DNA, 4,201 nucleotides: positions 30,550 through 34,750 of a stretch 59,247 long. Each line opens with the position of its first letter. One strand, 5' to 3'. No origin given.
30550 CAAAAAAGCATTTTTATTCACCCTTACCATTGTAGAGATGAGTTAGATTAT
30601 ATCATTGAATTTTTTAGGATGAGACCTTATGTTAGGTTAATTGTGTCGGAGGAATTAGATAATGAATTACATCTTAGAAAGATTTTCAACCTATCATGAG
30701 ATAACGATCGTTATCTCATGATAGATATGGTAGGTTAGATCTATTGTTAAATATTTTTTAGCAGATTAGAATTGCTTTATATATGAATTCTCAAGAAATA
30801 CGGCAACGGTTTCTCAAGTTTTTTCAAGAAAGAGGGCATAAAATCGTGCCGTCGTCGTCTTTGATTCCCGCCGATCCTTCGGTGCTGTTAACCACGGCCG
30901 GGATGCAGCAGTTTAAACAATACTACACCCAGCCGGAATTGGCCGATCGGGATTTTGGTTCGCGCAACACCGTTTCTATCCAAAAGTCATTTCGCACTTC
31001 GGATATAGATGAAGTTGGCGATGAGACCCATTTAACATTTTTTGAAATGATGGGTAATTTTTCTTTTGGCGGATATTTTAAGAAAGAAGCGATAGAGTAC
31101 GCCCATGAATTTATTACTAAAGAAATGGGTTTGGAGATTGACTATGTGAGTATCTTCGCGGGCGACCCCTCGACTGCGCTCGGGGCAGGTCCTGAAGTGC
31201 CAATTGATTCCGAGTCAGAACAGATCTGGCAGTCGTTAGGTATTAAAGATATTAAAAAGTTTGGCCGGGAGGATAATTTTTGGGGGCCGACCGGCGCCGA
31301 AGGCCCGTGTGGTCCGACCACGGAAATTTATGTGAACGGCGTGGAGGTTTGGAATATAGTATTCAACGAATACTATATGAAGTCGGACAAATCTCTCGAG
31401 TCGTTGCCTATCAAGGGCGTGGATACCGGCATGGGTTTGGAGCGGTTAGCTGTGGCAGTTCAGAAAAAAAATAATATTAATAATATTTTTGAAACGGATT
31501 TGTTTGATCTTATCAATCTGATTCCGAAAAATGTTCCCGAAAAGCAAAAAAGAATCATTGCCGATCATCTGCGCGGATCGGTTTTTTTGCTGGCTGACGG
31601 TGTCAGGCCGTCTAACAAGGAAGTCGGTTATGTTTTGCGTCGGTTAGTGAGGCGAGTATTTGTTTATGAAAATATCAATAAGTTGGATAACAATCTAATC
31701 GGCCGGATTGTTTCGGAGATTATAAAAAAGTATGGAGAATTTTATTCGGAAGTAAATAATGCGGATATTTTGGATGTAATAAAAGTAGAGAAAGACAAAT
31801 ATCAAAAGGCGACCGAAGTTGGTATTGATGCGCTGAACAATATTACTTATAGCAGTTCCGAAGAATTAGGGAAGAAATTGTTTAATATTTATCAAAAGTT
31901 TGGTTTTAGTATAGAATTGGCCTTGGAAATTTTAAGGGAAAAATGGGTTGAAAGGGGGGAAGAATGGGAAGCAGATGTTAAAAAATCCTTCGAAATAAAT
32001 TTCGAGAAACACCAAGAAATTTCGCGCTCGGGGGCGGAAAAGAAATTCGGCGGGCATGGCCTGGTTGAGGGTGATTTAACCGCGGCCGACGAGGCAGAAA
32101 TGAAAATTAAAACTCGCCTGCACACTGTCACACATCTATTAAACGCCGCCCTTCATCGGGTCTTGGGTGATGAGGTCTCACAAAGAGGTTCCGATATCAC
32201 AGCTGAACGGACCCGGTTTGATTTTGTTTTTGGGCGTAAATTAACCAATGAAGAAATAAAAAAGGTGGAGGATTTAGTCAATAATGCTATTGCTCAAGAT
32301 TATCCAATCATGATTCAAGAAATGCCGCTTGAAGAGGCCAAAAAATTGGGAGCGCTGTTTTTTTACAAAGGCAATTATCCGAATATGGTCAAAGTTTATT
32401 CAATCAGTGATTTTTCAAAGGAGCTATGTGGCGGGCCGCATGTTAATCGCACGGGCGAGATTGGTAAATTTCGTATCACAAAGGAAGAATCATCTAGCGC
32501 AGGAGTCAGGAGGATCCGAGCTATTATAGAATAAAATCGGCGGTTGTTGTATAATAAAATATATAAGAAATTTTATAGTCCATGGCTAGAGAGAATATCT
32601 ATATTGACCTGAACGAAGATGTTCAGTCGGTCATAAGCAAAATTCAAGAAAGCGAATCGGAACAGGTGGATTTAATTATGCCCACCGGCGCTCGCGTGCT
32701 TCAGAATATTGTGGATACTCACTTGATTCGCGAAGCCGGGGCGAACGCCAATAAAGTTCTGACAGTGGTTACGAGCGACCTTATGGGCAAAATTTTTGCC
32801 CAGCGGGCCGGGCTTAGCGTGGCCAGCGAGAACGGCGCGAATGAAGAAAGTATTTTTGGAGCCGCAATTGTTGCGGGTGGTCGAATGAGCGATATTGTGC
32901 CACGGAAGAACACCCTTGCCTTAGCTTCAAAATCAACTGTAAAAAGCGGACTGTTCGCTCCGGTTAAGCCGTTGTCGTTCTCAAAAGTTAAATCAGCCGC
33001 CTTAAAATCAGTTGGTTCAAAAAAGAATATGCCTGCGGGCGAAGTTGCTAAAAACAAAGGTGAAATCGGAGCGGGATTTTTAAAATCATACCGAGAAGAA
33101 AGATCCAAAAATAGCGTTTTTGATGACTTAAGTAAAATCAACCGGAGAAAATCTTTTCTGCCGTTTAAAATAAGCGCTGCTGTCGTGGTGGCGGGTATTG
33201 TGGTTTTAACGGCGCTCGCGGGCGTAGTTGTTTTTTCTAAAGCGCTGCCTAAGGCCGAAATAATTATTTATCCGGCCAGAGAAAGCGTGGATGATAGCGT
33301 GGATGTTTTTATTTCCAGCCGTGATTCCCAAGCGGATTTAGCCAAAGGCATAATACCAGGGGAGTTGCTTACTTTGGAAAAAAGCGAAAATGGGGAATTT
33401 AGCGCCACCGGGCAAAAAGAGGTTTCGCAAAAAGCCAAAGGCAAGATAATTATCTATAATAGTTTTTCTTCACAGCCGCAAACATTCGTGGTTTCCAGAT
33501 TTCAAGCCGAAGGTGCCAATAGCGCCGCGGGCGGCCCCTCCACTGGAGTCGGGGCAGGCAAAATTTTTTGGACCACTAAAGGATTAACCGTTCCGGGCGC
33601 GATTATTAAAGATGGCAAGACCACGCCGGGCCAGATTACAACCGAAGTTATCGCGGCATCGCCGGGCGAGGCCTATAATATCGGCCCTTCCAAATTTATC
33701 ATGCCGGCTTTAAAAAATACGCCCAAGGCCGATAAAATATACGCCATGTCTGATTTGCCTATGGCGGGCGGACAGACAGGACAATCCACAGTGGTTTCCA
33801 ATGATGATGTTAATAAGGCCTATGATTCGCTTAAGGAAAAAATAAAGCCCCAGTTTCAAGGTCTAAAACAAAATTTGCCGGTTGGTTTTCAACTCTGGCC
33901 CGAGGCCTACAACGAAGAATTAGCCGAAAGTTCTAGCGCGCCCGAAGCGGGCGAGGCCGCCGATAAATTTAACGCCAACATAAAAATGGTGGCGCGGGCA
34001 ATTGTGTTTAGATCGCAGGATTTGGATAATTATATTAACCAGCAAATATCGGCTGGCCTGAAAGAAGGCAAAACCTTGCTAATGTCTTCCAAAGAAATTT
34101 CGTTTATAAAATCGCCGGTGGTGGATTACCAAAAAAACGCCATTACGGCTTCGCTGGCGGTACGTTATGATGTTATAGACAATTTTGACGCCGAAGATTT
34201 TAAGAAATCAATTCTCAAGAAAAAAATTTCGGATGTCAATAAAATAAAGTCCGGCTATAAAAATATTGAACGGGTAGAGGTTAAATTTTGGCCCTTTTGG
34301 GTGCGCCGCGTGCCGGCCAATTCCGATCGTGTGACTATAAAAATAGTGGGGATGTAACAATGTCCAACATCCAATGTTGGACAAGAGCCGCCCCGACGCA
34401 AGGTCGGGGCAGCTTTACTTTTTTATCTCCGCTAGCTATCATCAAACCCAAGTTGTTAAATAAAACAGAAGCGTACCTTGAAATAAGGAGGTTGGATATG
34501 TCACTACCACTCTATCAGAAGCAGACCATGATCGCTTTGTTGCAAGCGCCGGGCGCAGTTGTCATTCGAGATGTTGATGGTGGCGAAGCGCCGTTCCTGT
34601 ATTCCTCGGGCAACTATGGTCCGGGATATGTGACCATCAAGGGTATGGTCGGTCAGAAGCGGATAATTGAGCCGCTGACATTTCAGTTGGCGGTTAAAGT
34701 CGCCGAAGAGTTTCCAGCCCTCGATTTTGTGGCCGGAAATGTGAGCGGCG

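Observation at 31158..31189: The same 32-nt GC-rich hairpin element is inserted in frame in alaS and in an unrelated gene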

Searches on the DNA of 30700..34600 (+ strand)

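Call 54: search_rna_families(source=window, start=30700, end=34600, threshold=evalue, max_evalue=10)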
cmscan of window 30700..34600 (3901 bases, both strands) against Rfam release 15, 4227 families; matches with E-value up to 10: 2.
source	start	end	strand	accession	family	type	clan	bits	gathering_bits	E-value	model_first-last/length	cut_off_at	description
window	32300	32368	+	RF02652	StyR-3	Gene; sRNA;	-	18.3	59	2.4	1-144/144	no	Salmonella enterica Typhi npcRNA 3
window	34386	34414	-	RF00784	mir-486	Gene; miRNA;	-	15.6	69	8.1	14-55/68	no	mir-486 microRNA precursor family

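Call 71: search_rna_families(sources=[L205, L231, L238, L210, L272, L028, L064, L132], threshold=evalue, max_evalue=1)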
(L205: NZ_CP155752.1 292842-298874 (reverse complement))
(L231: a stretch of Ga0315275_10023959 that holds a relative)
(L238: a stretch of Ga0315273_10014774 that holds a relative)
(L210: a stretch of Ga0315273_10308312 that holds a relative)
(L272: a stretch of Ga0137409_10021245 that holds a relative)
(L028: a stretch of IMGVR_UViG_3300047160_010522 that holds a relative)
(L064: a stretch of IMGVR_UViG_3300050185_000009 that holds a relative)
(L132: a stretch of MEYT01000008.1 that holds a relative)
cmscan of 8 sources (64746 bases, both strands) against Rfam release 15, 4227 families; matches with E-value up to 1: 1.
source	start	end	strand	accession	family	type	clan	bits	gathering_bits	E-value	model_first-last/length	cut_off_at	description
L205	2595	2681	-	RF04159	MIR1437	Gene; miRNA;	-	32.7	168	0.11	1-192/192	no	MIR1437 microRNA precursor family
